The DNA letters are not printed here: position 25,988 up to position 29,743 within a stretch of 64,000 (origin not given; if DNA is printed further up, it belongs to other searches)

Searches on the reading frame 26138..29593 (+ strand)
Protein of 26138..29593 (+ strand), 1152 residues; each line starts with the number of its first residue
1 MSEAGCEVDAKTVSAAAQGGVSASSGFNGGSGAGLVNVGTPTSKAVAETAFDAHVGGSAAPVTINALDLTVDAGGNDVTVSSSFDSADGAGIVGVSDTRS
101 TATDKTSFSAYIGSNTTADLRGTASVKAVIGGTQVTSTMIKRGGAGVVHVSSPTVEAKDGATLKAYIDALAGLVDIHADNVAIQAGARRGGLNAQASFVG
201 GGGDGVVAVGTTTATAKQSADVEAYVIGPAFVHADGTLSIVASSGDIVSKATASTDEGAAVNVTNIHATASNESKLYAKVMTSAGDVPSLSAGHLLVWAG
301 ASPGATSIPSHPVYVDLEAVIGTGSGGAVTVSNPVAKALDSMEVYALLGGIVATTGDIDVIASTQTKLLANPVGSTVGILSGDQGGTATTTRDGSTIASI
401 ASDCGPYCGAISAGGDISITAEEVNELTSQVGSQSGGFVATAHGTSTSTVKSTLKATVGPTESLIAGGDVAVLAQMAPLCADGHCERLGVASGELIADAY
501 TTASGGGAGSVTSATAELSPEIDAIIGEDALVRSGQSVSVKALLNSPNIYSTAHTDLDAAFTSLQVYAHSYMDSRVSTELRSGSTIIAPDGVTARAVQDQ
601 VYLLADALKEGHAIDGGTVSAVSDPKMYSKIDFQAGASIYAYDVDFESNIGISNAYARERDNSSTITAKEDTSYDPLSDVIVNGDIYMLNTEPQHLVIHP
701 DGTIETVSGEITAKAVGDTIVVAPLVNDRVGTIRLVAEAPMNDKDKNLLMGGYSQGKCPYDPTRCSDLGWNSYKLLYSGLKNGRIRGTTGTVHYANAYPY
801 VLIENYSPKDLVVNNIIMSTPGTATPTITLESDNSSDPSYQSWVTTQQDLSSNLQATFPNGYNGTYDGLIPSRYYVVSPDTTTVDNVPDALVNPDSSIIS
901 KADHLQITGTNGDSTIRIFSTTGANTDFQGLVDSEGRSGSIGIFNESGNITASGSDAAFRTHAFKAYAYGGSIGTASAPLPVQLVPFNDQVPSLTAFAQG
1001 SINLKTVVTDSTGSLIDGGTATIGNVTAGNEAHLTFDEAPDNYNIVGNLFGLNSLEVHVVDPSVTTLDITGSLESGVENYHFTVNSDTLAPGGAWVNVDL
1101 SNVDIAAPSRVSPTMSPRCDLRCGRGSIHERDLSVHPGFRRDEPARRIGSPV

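Call 7: search_protein_families(library=pfam, proteins=[window:26138-29593:+], max_evalue=1)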
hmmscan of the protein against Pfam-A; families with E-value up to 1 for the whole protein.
window:26138-29593:+ (1152 aa): 1 family
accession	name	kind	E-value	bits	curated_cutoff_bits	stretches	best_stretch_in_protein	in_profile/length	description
PF07202.18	Tcp10_C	-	0.049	13.7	36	1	697-708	7-18/35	T-complex protein 10 C-terminus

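Call 8: search_protein_families(library=ncbifam, proteins=[window:26138-29593:+], max_evalue=1)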
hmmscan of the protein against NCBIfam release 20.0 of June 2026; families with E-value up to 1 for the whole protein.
window:26138-29593:+ (1152 aa): 0 families
